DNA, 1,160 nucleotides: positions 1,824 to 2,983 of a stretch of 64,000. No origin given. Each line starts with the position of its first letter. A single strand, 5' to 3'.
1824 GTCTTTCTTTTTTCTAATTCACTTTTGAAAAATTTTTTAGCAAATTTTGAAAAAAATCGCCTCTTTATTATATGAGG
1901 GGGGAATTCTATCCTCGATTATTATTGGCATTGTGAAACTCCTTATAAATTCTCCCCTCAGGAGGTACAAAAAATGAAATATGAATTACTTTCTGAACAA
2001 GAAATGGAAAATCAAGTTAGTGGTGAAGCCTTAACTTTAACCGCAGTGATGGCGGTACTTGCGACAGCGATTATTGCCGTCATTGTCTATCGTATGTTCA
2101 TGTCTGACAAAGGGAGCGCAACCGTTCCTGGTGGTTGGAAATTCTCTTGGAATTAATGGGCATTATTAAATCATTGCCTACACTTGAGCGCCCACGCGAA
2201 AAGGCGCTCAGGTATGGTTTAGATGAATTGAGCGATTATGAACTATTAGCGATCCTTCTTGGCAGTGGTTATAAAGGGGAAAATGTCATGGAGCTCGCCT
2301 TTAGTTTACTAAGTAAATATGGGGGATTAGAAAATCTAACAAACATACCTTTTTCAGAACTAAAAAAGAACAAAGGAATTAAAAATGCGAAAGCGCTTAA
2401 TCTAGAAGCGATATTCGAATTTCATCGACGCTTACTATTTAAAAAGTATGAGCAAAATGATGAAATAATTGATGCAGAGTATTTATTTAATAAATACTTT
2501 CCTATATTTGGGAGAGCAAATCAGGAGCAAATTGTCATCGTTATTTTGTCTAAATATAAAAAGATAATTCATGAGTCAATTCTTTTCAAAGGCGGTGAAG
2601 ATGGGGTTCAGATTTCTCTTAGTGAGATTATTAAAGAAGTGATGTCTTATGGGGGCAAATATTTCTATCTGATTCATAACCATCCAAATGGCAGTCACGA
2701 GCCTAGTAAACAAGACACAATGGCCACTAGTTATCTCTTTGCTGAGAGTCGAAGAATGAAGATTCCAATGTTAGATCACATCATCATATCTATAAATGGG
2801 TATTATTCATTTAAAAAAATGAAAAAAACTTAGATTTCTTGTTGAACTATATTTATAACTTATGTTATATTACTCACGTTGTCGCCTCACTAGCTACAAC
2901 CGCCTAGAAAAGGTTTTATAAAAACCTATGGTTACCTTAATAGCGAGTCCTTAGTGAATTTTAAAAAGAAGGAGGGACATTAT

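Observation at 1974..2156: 60-aa peptide with a double-glycine-like leader, translationally coupled to radC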

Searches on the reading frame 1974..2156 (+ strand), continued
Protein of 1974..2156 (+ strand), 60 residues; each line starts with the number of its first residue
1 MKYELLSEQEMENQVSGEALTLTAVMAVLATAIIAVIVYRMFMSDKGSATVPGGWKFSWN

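Call 40: search_protein_families(library=pfam, alignment_id=A2, max_evalue=1)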
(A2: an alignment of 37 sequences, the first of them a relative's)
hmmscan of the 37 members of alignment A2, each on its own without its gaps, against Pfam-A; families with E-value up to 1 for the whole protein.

A. member 1, P0001 (60 aa): 2 families
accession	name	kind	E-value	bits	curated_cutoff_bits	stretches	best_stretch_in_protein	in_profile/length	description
PF01034.25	Syndecan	-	0.061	13.8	25.2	1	25-48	18-41/64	Syndecan domain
PF12669.12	FeoB_associated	-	0.37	11.5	27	1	25-46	5-25/44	FeoB-associated Cys-rich membrane protein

B. families by the number of members that match (of 37 scanned): 36 families (the first 25 are shown)
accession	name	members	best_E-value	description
PF01034.25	Syndecan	4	0.019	Syndecan domain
PF11087.14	PRD1_DD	3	0.0013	PRD1 phage membrane DNA delivery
PF20082.4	DUF6476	3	0.0014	Family of unknown function (DUF6476)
PF08114.16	PMP1_2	3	0.0086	ATPase proteolipid family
PF11346.13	DUF3149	3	0.0093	Protein of unknown function (DUF3149)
PF12669.12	FeoB_associated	3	0.13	FeoB-associated Cys-rich membrane protein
PF10439.15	Bacteriocin_IIc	2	0.0011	Bacteriocin class II with double-glycine leader peptide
PF06682.17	SARAF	2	0.23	SOCE-associated regulatory factor of calcium homoeostasis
PF16934.11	Mersacidin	2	0.24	Two-component Enterococcus faecalis cytolysin (EFC)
PF13131.11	DUF3951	1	0.0014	Protein of unknown function (DUF3951)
PF05961.16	Chordopox_A13L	1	0.0044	Chordopoxvirus A13L protein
PF00822.25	PMP22_Claudin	1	0.01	PMP-22/EMP/MP20/Claudin family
PF04369.19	Lactococcin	1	0.012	Lactococcin-like family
PF06011.17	TRP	1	0.014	Transient receptor potential (TRP) ion channel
PF02936.19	COX4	1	0.016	Cytochrome c oxidase subunit IV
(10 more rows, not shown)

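Call 52: search_solved_structures(query=A2, max_evalue=10, show_alignments=2)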
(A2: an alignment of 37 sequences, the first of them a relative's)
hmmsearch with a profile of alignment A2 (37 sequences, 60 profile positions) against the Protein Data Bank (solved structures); distinct sequences matched with E-value up to 10: 5.
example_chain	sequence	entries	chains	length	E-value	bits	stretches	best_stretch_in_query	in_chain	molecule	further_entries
5nao_A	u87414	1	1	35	0.0039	20.2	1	20-42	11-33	Toll-like receptor 4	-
5nam_A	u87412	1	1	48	0.0044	20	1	22-42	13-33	Toll-like receptor 4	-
7yml_B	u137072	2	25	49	0.36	13.9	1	6-40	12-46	Light-harvesting protein B-870 beta chain | LH1 beta chain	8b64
2mjo_A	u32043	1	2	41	0.5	13.4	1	22-46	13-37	Tumor necrosis factor receptor superfamily member 16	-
6m5y_A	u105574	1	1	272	1.3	12.1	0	48-59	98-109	Galectin-1,Galectin-1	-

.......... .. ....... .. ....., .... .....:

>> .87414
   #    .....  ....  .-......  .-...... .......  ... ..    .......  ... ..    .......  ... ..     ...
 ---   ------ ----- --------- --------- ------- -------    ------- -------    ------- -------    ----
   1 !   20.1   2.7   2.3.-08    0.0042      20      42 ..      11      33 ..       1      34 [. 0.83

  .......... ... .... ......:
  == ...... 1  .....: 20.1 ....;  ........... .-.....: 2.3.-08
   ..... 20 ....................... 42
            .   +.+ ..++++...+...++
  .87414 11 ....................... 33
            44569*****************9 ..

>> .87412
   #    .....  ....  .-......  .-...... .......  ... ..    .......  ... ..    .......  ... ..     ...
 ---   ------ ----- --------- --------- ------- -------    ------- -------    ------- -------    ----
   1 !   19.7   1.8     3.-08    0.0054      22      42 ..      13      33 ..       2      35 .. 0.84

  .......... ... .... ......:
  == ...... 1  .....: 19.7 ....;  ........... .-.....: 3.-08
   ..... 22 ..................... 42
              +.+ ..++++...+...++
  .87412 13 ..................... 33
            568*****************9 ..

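Call 53: search_protein_families(library=phrogs, alignment_id=A2, max_evalue=0.1)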
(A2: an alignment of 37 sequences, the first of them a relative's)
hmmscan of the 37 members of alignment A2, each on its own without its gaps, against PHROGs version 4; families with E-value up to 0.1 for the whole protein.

A. member 1, P0001 (60 aa): 2 families
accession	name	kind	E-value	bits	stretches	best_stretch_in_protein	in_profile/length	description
phrog_2924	-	unknown function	0.024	16.1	1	3-39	26-62/80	-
phrog_738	-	unknown function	0.058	14.8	1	22-57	5-42/52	-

B. families by the number of members that match (of 37 scanned): 20 families
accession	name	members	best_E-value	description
phrog_738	-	3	0.045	-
phrog_8052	-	2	0.00061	membrane DNA delivery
phrog_3045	-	2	0.07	membrane protein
phrog_20974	-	1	0.01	-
phrog_13449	-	1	0.013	transglycosylase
phrog_14925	-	1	0.021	-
phrog_2924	-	1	0.024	-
phrog_18814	-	1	0.027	-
phrog_14464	-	1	0.035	membrane protein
phrog_1938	-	1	0.04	-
phrog_17726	-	1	0.044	-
phrog_9340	-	1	0.046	-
phrog_6586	-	1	0.046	-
phrog_15454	-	1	0.056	-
phrog_26275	-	1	0.065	-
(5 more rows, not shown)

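Call 69: list_cluster_members(proteins=[P0001, P0020, P0051, P0057, P0101, P0104, P0119, P0202, P0211, P0242])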
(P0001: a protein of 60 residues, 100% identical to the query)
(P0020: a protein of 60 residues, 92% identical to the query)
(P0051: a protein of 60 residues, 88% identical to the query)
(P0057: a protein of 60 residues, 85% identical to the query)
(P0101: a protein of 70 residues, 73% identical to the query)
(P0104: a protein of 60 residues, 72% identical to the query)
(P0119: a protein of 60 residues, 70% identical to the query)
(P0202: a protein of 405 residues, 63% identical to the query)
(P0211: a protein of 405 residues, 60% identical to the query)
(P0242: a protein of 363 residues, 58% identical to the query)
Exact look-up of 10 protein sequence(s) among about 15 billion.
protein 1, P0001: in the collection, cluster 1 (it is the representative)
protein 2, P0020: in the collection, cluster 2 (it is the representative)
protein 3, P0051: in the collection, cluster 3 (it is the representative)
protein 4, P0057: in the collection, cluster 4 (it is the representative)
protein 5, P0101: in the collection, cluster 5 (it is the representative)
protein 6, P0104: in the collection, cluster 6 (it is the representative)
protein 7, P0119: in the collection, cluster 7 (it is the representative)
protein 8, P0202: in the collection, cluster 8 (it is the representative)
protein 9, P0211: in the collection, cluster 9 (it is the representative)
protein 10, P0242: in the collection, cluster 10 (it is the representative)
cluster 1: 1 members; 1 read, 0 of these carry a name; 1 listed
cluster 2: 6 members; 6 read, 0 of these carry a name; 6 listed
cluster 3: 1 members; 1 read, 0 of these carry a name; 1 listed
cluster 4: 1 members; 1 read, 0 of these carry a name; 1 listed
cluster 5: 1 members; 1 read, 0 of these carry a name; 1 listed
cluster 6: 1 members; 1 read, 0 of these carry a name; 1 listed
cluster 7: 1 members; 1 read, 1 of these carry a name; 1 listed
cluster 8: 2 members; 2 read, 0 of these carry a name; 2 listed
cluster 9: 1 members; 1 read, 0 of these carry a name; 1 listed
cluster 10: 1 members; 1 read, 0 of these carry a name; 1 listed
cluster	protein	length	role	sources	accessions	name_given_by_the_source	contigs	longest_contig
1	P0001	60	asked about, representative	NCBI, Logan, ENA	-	-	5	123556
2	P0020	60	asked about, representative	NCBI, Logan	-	-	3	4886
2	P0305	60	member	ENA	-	-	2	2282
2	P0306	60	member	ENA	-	-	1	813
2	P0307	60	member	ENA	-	-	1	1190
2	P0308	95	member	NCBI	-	-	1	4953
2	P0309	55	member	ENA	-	-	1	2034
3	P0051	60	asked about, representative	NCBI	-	-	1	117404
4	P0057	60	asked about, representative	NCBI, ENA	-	-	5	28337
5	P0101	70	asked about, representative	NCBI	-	-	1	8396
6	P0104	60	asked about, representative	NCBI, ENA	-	-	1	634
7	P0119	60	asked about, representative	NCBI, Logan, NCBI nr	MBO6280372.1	MAG: hypothetical protein J6M95_02190 [Bacilli bacterium] | hypothetical protein [Bacilli bacterium]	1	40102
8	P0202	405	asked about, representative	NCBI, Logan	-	-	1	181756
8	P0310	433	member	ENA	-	-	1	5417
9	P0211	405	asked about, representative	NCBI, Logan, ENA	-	-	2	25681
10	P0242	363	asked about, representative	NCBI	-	-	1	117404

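Call 71: predict_structure(alignment_id=A2)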
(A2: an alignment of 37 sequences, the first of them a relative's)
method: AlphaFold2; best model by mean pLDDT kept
length: 60 residues; sequences in the alignment: 37
mean_pLDDT: 83.9   pTM: 0.44
mean pLDDT of the five models: 83.9, 80.5, 77.5, 77.1, 77.0
residues with pLDDT >= 90: 17; 70-90: 39; 50-70: 4; < 50: 0
segments of 3 or more residues with pLDDT < 50: none
pLDDT, mean of each block of 10 residues (from residue 1): 82 78 94 93 79 78
secondary structure, 60 per line:
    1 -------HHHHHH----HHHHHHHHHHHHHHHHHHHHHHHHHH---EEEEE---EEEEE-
elements in order: H8-13 H18-43 E47-51 E55-59
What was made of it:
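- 2112..2150 (+): C-terminal aromatic beta-hairpin, aa 47-59 (GSATV-PGG-WKFSW), with the turn at P52-G53-G54. It is predicted to be cytoplasmic by the positive-inside rule. Call 71 (strands 47-51 and 55-59).
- The predicted helix at aa 8-13 corresponds to positions -10 to -5 (call 71).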

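Call 77: list_cluster_members(proteins=[P0122, P0123, P0125, P0127, P0128, P0129, P0130, P0133, P0134, P0135])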
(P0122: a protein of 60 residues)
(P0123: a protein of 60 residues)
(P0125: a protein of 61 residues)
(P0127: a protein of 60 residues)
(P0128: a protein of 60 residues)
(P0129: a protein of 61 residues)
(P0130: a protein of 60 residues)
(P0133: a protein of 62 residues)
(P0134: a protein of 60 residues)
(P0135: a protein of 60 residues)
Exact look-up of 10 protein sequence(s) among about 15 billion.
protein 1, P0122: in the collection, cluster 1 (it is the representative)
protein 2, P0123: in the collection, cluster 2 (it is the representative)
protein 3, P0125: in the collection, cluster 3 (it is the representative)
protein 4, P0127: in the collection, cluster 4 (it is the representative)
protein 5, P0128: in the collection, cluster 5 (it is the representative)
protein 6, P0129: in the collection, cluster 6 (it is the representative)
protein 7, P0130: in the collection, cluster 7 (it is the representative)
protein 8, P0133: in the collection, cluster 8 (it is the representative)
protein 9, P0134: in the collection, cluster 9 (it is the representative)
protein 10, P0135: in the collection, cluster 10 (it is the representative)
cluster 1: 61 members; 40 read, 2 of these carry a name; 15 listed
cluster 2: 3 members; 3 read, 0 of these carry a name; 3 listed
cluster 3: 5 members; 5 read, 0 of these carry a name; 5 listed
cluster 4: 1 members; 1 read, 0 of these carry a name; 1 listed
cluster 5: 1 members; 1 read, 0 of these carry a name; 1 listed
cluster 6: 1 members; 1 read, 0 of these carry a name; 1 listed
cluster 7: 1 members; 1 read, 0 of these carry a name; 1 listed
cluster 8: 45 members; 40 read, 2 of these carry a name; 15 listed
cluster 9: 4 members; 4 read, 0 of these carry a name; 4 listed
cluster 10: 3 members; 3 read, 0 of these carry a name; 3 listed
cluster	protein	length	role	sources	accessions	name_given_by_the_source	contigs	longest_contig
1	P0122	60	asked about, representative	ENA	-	-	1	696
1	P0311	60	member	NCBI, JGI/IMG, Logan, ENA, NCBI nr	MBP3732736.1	MAG: hypothetical protein J6I84_05760 [Bacilli bacterium] | hypothetical protein | hypothetical protein [Bacilli bacterium]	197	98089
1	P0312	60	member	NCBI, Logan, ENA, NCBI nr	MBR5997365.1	MAG: hypothetical protein IK028_05035 [Bacilli bacterium] | hypothetical protein [Bacilli bacterium]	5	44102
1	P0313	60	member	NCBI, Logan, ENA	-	-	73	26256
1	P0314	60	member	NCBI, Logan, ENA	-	-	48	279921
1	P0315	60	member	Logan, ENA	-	-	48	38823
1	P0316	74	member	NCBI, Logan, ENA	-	-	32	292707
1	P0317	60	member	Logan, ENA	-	-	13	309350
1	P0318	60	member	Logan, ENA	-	-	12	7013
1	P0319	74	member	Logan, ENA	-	-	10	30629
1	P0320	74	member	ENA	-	-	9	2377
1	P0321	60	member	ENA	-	-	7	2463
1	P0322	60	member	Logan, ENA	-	-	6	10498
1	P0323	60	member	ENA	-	-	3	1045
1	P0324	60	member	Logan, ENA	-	-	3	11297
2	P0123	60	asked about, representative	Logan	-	-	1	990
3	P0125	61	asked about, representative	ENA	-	-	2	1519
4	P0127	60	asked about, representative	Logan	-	-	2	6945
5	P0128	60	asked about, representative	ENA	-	-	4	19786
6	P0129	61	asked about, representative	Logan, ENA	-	-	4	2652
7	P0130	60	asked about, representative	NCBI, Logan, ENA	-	-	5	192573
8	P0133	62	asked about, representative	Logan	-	-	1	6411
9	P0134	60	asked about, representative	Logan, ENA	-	-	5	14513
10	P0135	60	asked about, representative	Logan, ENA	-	-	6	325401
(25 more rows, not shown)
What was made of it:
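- Tried and rejected: Locus-tag matching through cluster names was mostly uninformative, because few members carry names (calls 69, 77).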

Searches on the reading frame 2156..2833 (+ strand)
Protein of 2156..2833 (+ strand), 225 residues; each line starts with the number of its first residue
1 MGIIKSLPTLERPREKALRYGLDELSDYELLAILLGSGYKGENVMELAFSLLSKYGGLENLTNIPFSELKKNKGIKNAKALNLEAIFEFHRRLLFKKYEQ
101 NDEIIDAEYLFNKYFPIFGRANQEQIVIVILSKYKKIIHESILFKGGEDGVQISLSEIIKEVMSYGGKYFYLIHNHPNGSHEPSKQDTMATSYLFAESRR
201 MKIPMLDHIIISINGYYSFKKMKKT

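Call 5: search_protein_families(library=pfam, proteins=[window:2156-2833:+], max_evalue=1)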
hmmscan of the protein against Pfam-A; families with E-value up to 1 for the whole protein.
window:2156-2833:+ (225 aa): 4 families
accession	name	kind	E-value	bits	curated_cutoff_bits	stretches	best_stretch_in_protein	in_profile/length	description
PF04002.20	RadC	-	1.8e-24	86.4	22.1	1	116-222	13-119/121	RadC-like JAB domain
PF20582.4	UPF0758_N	-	3e-24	85.3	27.1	1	4-80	1-76/77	UPF0758 N-terminal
PF14464.11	Prok-JAB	-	0.054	13.8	25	1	161-192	60-91/114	Prokaryotic homologs of the JAB domain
PF15659.11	Toxin-JAB1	-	0.077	13.9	21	1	154-188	50-85/87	JAB-like toxin 1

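Call 6: search_protein_families(library=ncbifam, proteins=[window:2156-2833:+], max_evalue=1)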
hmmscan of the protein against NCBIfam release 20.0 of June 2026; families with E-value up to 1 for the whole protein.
window:2156-2833:+ (225 aa): 3 families
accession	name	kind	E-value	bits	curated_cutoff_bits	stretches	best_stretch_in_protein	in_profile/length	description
NF000642.1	PRK00024.1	equivalog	1.3e-51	175.2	180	1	14-222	1-209/212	RadC family protein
TIGR00608.1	radc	subfamily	4.2e-44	150.9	133.85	1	12-221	1-214/218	RadC family protein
NF058523.1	6A-MBL_cap2_3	equivalog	0.072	11.6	320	1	174-206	630-662/665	anti-phage 6A-MBL system cap2_3 protein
